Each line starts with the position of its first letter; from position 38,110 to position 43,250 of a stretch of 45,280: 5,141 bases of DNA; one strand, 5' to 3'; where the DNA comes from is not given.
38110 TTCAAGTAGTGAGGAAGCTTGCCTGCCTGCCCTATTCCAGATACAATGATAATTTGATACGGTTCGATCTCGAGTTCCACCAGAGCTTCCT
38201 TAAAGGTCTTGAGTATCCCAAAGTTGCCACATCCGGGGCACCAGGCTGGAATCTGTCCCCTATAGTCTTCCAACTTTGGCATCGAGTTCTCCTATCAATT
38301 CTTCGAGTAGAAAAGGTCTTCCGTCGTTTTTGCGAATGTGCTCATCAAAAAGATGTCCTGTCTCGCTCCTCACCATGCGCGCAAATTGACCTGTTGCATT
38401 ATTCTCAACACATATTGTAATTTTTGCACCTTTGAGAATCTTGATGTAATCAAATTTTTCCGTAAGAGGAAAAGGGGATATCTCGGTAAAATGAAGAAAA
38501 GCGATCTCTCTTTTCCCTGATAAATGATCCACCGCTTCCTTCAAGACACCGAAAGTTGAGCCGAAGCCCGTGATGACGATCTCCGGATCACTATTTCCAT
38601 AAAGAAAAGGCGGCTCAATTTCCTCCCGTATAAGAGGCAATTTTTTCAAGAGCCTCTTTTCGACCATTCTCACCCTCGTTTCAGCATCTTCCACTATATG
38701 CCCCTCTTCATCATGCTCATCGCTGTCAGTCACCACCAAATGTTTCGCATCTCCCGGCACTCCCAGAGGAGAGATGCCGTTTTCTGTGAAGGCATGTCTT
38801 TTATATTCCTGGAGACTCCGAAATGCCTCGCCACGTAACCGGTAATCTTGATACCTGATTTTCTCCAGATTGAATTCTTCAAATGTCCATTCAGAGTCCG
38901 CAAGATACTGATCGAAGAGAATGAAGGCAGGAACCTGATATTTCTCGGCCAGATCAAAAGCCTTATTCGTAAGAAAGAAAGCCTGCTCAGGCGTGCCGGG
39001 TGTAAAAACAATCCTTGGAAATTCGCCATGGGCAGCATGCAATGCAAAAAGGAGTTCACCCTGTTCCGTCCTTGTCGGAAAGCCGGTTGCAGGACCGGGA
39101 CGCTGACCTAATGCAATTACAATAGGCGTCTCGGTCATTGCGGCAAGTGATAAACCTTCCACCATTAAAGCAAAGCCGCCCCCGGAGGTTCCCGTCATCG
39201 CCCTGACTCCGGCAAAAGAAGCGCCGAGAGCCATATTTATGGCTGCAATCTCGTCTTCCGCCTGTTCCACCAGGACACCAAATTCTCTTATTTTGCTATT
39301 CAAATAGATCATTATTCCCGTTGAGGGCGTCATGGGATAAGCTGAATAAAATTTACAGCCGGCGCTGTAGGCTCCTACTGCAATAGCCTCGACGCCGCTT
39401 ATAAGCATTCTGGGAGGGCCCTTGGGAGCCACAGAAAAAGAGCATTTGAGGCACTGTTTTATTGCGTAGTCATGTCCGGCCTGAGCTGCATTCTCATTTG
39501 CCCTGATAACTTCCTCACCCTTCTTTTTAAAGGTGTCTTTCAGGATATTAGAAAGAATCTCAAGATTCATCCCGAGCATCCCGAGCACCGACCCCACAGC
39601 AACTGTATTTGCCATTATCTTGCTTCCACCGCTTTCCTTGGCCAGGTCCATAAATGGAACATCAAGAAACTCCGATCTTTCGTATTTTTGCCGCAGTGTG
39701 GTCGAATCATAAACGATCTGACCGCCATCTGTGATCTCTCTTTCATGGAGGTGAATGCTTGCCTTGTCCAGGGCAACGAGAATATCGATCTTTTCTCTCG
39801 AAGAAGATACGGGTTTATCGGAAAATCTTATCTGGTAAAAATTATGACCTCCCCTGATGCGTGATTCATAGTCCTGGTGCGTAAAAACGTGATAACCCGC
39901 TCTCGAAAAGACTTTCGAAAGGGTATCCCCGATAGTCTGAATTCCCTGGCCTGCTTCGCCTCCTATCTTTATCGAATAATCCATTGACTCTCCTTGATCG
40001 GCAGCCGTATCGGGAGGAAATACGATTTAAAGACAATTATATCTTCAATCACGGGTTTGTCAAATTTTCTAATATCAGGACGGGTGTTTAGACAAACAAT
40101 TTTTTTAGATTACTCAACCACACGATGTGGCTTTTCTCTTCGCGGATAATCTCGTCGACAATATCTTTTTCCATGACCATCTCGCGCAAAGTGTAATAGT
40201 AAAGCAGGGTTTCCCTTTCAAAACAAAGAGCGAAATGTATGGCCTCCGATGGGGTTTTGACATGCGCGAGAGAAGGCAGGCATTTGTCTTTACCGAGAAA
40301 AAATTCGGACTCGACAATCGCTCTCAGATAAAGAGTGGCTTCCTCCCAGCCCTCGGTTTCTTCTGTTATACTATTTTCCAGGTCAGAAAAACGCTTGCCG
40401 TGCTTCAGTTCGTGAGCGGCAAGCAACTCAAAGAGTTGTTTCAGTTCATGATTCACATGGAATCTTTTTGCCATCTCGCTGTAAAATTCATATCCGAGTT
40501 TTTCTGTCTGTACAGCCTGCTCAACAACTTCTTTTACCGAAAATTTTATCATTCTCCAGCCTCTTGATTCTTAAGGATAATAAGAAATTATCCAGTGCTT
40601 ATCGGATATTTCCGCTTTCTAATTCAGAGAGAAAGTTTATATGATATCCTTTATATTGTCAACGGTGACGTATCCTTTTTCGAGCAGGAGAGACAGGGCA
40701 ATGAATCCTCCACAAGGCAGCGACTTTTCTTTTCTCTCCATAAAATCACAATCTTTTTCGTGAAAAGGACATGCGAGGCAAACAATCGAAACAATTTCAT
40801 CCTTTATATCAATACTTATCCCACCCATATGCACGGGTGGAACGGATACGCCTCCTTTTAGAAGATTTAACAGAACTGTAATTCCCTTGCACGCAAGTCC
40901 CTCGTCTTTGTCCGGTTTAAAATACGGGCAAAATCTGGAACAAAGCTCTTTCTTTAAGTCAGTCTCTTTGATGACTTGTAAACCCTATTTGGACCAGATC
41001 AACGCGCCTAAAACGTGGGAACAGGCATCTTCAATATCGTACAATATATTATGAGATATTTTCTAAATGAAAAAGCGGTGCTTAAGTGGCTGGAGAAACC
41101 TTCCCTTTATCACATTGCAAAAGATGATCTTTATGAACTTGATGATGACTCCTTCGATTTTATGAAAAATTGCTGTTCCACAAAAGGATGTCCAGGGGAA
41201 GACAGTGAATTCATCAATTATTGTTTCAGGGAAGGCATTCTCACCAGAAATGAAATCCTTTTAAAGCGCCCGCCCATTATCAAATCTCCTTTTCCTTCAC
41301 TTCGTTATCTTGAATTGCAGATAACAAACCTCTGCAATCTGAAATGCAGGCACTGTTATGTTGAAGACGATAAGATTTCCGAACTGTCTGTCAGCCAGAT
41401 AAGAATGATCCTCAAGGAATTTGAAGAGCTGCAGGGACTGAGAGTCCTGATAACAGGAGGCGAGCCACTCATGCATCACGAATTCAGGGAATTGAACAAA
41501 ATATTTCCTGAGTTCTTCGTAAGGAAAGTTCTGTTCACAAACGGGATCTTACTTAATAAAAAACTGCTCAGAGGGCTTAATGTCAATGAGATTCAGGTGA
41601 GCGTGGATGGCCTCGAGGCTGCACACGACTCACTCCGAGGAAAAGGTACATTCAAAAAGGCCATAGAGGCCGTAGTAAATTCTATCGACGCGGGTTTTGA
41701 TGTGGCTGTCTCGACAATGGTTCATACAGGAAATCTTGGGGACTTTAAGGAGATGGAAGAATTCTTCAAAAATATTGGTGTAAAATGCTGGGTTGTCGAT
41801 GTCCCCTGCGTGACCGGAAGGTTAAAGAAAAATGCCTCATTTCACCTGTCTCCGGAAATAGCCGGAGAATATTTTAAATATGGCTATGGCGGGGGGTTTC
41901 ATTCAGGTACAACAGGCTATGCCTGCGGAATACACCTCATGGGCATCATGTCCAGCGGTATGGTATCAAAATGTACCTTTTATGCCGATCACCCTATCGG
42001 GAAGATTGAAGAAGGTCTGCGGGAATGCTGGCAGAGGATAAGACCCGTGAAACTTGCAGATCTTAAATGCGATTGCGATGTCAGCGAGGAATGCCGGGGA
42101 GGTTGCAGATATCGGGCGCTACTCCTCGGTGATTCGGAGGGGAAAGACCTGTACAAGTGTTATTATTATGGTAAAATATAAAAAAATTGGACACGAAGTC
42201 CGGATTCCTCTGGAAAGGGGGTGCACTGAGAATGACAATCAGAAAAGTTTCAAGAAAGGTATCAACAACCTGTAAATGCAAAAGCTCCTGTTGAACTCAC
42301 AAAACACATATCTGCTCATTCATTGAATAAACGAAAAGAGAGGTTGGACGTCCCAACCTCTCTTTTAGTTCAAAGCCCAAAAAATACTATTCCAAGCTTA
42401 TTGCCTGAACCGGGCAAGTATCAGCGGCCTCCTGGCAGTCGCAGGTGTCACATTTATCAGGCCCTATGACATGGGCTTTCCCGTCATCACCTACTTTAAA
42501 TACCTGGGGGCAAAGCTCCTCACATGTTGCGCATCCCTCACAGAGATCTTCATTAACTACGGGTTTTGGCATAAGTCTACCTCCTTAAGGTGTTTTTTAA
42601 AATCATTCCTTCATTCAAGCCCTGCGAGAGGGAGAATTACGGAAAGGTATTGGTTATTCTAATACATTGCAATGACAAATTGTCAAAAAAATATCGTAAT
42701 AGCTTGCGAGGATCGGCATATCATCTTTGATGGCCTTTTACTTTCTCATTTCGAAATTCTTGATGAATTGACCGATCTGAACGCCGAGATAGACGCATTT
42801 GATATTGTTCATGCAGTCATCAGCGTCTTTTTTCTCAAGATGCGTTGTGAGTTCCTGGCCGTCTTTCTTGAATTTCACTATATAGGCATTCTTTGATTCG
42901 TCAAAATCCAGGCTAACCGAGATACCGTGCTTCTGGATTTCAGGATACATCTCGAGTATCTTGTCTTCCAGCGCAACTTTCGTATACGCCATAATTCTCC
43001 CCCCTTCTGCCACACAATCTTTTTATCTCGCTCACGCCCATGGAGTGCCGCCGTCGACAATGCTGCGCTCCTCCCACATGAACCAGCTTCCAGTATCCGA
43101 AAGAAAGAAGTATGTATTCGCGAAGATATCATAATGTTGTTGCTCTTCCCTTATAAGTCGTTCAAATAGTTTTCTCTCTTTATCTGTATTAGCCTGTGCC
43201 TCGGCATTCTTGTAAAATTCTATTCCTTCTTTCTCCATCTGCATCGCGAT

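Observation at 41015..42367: Radical SAM/SPASM gene followed by an unannotated 20-codon Cys-rich ORF: candidate new RiPP maturase-precursor pair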

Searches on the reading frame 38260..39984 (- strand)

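Call 75: search_protein_families(library=pfam, proteins=[window:38260-39984:-], max_evalue=0.00001)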
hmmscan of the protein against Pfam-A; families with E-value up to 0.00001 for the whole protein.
window:38260-39984:- (574 aa): 2 families
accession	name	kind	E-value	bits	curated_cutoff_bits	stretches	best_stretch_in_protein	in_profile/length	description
PF01855.24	POR_N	-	3.1e-56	191.2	27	1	204-443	2-231/231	Pyruvate flavodoxin/ferredoxin oxidoreductase, thiamine diP-bdg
PF01558.24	POR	-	1.5e-39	136.4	27.4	1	11-171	1-172/173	Pyruvate ferredoxin/flavodoxin oxidoreductase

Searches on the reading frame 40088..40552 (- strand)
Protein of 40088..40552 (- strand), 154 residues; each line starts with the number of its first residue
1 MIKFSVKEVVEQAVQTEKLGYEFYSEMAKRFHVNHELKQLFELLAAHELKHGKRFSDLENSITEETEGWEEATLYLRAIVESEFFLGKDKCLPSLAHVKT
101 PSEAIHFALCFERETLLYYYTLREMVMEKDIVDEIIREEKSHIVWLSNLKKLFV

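Call 25: search_protein_families(library=pfam, proteins=[window:40088-40552:-], max_evalue=0.1)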
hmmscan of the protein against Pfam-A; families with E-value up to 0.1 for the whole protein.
window:40088-40552:- (154 aa): 1 family
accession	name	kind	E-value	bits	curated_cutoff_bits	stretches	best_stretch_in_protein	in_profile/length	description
PF02915.23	Rubrerythrin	-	1.8e-07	32.1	22.8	1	8-144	1-131/137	Rubrerythrin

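Call 26: search_protein_families(library=ncbifam, proteins=[window:40088-40552:-], max_evalue=0.1)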
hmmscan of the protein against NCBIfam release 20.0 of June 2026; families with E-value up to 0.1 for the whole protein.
window:40088-40552:- (154 aa): 2 families
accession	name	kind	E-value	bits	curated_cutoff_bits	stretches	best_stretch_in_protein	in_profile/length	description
NF045676.1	FeExpMbfA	equivalog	0.00012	21.7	450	1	4-76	94-165/318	iron exporter MbfA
NF045767.1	RuberyRbr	equivalog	0.064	13.3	200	1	20-63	26-146/194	rubrerythrin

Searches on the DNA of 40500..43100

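Call 82: search_rna_families(source=window, start=40500, end=43100, threshold=evalue, max_evalue=1)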
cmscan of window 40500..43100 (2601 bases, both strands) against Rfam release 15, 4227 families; matches with E-value up to 1: 1.
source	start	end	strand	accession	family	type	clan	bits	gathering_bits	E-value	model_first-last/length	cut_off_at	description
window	42331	42369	+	RF04296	mir-485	Gene; miRNA;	CL00149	23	70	0.085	1-73/73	no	mir-485 microRNA precursor family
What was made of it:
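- Tried and rejected: Rfam over 40500-43100: only a sub-threshold miRNA match on the terminator hairpin (call 82).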

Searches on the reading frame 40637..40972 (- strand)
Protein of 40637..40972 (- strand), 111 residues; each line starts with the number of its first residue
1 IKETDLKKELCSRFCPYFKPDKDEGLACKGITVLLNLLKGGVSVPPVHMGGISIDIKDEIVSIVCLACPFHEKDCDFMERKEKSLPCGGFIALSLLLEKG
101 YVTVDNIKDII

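Call 25: search_protein_families(library=pfam, proteins=[window:40637-40972:-], max_evalue=0.1)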
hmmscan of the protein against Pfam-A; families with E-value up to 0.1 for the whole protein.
window:40637-40972:- (111 aa): 0 families

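Call 26: search_protein_families(library=ncbifam, proteins=[window:40637-40972:-], max_evalue=0.1)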
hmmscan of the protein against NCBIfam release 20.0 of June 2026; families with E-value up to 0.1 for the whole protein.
window:40637-40972:- (111 aa): 0 families

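Call 58: find_homologous_proteins(query=A7, max_evalue=0.001)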
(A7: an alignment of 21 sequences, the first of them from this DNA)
Query A7 (21 sequences) (111 aa, profile of the alignment): 74 proteins with E <= 0.001 among 847 candidates.
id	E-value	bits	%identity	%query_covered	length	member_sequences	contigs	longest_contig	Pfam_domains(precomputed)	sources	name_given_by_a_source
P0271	1.8e-37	146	44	95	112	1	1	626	-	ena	-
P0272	2.5e-37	145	48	95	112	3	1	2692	-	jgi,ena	-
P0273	2.9e-37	145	44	100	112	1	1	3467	-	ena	-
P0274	1.1e-36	143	43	100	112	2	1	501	-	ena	-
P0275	1.7e-36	143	36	95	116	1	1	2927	-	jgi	jgi:hypothetical protein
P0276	4.7e-36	141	50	95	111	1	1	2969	-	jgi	jgi:hypothetical protein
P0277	6.8e-36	141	40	99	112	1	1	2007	-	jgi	jgi:hypothetical protein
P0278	7.6e-36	140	47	95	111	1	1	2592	-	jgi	jgi:hypothetical protein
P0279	8.0e-36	140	47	97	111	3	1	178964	-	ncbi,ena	-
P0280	9.8e-36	140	44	97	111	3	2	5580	-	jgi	jgi:hypothetical protein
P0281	1.2e-35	140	41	99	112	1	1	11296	-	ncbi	-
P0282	2.1e-35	139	43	97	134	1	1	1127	-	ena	-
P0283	2.4e-35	139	45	97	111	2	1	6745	-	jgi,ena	-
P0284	4.9e-35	138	43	99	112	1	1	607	-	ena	-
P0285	5.4e-35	138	47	97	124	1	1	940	-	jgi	jgi:hypothetical protein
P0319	7.0e-28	115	38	100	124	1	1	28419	-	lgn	-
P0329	1.1e-25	108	35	95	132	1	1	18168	-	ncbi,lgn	-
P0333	6.6e-25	105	32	80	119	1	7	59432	-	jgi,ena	jgi:hypothetical protein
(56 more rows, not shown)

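Call 60: find_encoding_contigs(protein=P0333, flank=5000, max_places=2)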
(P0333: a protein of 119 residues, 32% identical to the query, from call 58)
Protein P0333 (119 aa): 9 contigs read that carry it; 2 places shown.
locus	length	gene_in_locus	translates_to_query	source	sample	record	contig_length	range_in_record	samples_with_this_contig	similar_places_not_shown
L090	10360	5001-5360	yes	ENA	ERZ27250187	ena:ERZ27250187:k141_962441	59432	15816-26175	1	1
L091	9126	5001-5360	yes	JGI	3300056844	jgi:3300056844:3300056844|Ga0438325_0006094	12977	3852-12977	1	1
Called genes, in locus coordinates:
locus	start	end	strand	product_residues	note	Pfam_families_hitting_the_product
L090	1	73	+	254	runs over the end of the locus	PF01255:Prenyltransf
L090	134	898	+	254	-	PF01148:CTP_transf_1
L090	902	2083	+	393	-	PF02670:DXP_reductoisom, PF08436:DXP_redisom_C, PF13288:DXPR_C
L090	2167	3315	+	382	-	PF02163:Peptidase_M50, PF00595:PDZ (weak), PF13180:PDZ_2 (weak), PF17820:PDZ_6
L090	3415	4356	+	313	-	PF04055:Radical_SAM, PF13186:SPASM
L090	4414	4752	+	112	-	-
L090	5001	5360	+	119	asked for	-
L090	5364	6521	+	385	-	PF04055:Radical_SAM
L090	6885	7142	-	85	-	-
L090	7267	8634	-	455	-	PF00291:PALP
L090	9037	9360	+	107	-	PF05258:DciA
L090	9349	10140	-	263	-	PF05175:MTS, PF06325:PrmA (weak), PF08241:Methyltransf_11 (weak), PF13649:Methyltransf_25, PF13847:Methyltransf_31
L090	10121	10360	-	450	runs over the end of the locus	PF06245:DUF1015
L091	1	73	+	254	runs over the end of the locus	PF01255:Prenyltransf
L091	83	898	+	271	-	PF01148:CTP_transf_1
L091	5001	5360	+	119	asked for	-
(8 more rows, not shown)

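Call 61: find_encoding_contigs(protein=P0319, flank=5000, max_places=2)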
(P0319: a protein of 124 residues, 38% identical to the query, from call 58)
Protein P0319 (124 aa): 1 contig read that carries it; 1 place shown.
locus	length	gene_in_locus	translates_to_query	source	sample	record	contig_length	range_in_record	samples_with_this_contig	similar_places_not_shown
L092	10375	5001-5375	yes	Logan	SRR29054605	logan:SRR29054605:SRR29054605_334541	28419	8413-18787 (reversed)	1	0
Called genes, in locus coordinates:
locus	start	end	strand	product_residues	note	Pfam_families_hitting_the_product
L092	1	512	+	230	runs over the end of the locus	PF18306:LDcluster4, PF03641:Lysine_decarbox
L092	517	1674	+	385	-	PF22020:RlmL_1st, PF02926:THUMP, PF01170:UPF0020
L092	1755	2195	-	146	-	PF10116:Host_attach, PF18856:baeRF_family12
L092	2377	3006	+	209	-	PF00881:Nitroreductase, PF14512:TM1586_NiRdase (weak)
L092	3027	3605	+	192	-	PF02777:Sod_Fe_C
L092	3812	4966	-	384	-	PF04055:Radical_SAM, PF13353:Fer4_12 (weak)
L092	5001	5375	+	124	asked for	-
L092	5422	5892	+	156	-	PF02915:Rubrerythrin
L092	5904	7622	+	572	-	PF01558:POR, PF01855:POR_N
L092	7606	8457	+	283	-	PF02775:TPP_enzyme_C, PF12367:PFO_beta_C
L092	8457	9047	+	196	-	PF00903:Glyoxalase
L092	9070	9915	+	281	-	PF12146:Hydrolase_4, PF00561:Abhydrolase_1, PF12697:Abhydrolase_6 (weak)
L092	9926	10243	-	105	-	PF00034:Cytochrom_C, PF13442:Cytochrome_CBB3 (weak), PF02433:FixO (weak)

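Call 62: find_encoding_contigs(protein=P0329, flank=5000, max_places=2)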
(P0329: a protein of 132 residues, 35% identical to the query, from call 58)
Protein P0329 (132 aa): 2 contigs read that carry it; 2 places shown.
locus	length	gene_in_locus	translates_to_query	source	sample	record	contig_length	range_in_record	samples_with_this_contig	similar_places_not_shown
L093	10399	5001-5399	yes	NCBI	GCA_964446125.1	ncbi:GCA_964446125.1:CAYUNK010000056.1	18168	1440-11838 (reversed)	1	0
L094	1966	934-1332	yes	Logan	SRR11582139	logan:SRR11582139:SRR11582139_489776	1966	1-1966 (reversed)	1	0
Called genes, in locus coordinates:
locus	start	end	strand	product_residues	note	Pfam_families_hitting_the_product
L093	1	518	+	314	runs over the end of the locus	PF08448:PAS_4, PF13426:PAS_9, PF00990:GGDEF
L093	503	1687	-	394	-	PF00155:Aminotran_1_2 (weak), PF00266:Aminotran_5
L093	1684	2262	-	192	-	PF01592:NifU_N, PF04324:Fer2_BFD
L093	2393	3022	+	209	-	PF00881:Nitroreductase, PF14512:TM1586_NiRdase (weak)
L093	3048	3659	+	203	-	PF02777:Sod_Fe_C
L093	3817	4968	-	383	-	PF04055:Radical_SAM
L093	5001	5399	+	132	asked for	-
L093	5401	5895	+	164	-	PF02915:Rubrerythrin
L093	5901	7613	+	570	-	PF01558:POR, PF01855:POR_N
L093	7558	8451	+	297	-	PF02775:TPP_enzyme_C, PF12367:PFO_beta_C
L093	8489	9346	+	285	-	PF12146:Hydrolase_4, PF00561:Abhydrolase_1, PF12697:Abhydrolase_6, PF00326:Peptidase_S9 (weak)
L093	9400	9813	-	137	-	PF00334:NDK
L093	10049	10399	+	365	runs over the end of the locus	PF01658:Inos-1-P_synth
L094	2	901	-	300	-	?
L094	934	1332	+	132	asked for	-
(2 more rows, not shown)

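Call 80: search_solved_structures(query=A7, max_evalue=10, show_alignments=2)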
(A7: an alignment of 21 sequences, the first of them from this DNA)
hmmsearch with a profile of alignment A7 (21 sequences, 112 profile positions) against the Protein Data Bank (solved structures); distinct sequences matched with E-value up to 10: 1.
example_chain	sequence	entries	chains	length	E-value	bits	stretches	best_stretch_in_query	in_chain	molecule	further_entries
4wjl_A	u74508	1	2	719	0.59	13.5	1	50-81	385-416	Inactive dipeptidyl peptidase 10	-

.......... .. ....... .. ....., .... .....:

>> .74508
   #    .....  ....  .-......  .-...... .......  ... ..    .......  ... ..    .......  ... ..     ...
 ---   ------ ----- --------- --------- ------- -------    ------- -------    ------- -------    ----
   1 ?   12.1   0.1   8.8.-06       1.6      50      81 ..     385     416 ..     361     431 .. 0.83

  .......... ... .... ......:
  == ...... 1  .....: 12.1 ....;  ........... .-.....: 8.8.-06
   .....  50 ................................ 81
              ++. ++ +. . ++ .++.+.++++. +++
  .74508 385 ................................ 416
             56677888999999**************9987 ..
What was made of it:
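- Tried and rejected: Partner-protein profile against Pfam, NCBIfam and PDB: nothing (calls 25, 26, 80).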
